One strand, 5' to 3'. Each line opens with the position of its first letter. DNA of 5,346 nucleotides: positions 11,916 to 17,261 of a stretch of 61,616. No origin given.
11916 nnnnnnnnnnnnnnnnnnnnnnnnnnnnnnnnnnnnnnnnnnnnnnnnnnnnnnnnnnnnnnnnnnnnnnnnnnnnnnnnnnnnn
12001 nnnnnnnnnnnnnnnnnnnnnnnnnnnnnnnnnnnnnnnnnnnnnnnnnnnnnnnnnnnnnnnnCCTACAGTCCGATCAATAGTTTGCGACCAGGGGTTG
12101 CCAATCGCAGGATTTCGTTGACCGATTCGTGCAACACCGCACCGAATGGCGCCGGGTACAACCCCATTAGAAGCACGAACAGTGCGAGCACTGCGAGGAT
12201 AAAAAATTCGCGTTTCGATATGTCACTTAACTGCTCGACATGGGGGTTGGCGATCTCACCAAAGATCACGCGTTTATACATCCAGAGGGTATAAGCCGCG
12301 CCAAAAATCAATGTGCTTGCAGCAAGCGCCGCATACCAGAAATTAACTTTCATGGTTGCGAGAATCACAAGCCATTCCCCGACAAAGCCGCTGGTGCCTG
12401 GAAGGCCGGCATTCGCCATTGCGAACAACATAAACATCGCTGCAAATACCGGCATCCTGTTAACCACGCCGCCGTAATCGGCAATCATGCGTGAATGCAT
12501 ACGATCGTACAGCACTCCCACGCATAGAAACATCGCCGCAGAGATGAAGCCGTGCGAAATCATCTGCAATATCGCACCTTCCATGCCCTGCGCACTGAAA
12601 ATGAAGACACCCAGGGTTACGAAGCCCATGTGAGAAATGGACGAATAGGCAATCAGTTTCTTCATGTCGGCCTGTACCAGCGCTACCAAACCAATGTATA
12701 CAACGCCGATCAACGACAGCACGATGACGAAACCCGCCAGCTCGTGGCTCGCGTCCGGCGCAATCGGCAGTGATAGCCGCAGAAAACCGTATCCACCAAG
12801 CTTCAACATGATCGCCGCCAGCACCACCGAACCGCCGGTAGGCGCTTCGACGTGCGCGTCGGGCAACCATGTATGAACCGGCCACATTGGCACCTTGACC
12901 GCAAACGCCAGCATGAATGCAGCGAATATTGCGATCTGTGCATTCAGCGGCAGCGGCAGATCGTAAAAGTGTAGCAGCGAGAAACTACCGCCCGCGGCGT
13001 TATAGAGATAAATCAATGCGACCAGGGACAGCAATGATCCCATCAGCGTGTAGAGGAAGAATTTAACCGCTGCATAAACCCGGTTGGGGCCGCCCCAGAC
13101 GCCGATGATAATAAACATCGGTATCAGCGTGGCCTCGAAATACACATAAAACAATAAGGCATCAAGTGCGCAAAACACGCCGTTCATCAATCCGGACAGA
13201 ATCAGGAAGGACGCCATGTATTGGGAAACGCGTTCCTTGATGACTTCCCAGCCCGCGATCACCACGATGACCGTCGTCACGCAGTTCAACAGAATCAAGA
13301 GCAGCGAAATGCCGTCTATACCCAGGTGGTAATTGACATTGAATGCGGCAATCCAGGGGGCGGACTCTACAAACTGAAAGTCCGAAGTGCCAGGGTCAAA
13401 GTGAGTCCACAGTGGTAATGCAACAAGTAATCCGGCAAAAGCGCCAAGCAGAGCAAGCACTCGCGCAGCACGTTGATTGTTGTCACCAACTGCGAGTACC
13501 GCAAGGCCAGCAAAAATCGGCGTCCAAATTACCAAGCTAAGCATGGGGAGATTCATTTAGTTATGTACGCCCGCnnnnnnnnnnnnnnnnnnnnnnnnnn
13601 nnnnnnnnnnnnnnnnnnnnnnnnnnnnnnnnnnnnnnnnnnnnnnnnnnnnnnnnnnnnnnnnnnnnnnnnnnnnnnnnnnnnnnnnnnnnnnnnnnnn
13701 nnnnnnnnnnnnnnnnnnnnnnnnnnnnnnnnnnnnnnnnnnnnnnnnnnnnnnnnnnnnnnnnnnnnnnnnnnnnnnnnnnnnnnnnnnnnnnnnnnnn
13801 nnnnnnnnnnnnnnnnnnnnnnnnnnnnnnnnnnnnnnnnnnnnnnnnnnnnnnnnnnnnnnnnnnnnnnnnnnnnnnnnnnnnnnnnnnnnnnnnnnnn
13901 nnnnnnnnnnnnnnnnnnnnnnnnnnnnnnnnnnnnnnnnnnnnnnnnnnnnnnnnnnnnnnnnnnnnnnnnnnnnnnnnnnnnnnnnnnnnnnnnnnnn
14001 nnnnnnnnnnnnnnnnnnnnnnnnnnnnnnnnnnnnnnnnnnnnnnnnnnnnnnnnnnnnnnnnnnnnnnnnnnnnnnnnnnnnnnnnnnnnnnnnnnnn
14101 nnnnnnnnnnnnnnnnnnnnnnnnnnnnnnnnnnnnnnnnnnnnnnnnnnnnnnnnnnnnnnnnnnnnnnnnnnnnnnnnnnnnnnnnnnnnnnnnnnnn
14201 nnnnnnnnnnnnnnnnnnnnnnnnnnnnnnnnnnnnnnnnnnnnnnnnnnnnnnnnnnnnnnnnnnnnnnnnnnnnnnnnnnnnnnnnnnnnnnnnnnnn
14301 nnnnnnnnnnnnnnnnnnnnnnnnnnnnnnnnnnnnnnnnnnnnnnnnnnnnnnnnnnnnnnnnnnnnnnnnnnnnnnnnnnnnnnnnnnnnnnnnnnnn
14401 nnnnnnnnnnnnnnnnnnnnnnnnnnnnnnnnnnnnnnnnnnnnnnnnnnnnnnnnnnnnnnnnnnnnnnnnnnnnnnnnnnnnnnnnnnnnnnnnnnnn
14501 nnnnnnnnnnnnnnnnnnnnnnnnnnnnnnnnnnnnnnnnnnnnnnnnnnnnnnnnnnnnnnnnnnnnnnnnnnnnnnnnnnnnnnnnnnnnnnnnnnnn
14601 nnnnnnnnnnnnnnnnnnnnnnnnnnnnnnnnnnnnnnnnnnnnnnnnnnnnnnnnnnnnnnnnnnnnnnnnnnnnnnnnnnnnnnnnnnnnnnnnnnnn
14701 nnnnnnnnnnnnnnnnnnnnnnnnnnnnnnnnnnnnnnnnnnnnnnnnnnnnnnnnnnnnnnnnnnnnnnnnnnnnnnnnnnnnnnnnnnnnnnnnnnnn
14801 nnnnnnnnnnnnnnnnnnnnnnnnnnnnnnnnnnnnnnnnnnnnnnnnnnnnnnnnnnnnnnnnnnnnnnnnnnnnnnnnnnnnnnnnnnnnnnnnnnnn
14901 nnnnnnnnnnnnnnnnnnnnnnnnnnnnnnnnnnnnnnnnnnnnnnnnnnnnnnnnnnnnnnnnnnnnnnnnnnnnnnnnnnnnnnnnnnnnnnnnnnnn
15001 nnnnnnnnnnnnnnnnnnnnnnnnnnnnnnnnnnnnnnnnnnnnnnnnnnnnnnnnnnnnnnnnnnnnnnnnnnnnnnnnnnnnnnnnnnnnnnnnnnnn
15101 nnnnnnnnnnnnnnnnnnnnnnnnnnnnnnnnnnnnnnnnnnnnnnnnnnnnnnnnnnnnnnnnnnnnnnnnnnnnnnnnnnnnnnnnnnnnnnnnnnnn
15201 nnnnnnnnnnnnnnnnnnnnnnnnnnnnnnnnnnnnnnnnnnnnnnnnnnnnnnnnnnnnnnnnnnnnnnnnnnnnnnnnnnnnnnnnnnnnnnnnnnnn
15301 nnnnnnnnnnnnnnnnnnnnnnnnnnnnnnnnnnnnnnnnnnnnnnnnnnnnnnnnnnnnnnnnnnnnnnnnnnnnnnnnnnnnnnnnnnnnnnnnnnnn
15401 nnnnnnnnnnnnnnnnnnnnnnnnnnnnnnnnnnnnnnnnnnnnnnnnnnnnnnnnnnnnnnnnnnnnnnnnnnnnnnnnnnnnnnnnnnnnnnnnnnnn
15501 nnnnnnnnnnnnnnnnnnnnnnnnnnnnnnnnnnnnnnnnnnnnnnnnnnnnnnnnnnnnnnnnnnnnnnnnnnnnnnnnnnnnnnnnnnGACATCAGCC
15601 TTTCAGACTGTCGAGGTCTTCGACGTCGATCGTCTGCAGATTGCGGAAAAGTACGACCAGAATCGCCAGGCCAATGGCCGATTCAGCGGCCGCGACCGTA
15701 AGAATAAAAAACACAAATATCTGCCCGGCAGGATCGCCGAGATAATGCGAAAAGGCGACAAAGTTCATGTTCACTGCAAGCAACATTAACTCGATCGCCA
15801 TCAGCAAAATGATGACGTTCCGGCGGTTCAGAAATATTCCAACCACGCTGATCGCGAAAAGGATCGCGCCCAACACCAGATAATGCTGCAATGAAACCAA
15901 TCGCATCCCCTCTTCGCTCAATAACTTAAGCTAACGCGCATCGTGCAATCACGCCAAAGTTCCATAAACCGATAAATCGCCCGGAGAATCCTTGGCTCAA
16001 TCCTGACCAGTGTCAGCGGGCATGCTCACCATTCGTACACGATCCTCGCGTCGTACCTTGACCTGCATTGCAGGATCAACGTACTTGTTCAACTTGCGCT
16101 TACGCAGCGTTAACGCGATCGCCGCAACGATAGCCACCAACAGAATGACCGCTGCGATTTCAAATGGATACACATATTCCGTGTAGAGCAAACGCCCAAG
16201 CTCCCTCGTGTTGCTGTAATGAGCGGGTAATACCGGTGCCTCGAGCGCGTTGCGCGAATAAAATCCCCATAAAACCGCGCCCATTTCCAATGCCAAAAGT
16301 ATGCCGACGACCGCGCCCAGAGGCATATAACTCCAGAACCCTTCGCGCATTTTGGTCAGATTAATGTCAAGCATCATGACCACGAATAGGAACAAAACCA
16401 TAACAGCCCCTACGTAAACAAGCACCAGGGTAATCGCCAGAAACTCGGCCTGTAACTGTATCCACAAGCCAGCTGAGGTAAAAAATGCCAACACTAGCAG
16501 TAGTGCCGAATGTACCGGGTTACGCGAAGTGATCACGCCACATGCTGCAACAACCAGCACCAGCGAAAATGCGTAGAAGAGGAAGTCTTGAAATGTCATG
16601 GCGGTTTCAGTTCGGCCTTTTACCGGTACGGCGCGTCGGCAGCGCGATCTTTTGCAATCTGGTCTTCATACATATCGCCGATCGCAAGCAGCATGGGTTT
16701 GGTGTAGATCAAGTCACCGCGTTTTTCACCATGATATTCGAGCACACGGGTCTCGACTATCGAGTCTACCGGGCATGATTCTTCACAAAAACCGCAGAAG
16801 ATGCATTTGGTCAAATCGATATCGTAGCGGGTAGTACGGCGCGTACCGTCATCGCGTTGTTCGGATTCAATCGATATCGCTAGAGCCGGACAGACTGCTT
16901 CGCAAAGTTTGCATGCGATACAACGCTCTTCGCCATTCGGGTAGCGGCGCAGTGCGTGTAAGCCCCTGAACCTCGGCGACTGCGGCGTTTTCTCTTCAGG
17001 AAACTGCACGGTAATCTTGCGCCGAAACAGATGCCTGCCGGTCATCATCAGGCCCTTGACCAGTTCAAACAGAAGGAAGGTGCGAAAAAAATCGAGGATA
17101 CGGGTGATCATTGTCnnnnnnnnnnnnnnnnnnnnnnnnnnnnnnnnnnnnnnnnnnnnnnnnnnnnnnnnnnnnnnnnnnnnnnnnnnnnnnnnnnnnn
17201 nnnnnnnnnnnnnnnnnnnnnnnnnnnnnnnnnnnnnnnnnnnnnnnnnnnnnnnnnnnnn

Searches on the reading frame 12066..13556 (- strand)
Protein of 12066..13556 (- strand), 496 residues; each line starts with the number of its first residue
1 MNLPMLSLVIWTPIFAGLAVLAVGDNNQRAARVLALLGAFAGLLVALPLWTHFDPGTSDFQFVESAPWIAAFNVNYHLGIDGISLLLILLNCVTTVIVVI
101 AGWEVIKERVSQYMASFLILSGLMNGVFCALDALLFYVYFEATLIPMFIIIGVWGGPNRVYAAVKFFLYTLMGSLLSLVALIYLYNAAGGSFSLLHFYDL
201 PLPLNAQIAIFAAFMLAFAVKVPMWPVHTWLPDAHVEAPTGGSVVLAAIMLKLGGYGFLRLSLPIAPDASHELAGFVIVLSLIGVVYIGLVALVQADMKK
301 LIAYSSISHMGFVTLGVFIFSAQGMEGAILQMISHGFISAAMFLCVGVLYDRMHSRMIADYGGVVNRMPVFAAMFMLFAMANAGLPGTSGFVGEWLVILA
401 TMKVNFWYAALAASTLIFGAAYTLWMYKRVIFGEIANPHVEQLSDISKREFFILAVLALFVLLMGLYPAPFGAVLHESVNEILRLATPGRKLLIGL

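Call 101: search_protein_families(library=pfam, proteins=[window:12066-13556:-], max_evalue=1e-10)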
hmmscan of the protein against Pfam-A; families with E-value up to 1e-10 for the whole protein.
window:12066-13556:- (496 aa): 1 family
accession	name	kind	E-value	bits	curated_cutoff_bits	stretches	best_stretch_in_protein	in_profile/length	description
PF00361.26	Proton_antipo_M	-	1.9e-80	270.7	21.5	1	131-415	2-289/294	NADH:quinone oxidoreductase/Mrp antiporter, TM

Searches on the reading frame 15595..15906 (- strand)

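Call 101: search_protein_families(library=pfam, proteins=[window:15595-15906:-], max_evalue=1e-10)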
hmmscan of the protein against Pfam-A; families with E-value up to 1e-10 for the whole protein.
window:15595-15906:- (103 aa): 1 family
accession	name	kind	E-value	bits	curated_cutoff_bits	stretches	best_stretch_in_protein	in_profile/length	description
PF00420.29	Oxidored_q2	-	3e-30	104.2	26.1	1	8-103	1-95/95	NADH-ubiquinone/plastoquinone oxidoreductase chain 4L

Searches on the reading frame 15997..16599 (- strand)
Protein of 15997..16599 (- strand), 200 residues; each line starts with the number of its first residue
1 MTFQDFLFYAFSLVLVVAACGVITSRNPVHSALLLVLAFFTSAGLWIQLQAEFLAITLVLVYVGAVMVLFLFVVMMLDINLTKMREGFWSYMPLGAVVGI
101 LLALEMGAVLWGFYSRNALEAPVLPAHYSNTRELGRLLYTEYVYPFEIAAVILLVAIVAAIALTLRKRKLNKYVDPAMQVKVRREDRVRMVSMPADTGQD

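Call 101: search_protein_families(library=pfam, proteins=[window:15997-16599:-], max_evalue=1e-10)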
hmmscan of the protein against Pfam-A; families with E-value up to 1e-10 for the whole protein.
window:15997-16599:- (200 aa): 1 family
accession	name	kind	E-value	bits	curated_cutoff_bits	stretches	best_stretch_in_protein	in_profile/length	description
PF00499.25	Oxidored_q3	-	2.4e-43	147.8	33.2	1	19-163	2-146/146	NADH-ubiquinone/plastoquinone oxidoreductase chain 6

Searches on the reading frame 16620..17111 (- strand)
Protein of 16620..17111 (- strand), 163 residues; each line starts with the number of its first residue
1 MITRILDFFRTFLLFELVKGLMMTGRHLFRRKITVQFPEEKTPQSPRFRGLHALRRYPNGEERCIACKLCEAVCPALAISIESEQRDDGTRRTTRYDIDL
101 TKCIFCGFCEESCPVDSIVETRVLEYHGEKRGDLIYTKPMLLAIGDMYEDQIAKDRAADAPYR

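Call 101: search_protein_families(library=pfam, proteins=[window:16620-17111:-], max_evalue=1e-10)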
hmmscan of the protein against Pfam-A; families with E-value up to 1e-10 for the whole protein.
window:16620-17111:- (163 aa): 2 families
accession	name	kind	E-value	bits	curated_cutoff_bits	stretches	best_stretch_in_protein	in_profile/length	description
PF00037.32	Fer4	-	5.3e-13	48.6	21.1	0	97-118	2-23/24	4Fe-4S binding domain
PF12838.12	Fer4_7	-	5.1e-12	46.5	27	1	63-116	1-51/52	4Fe-4S dicluster domain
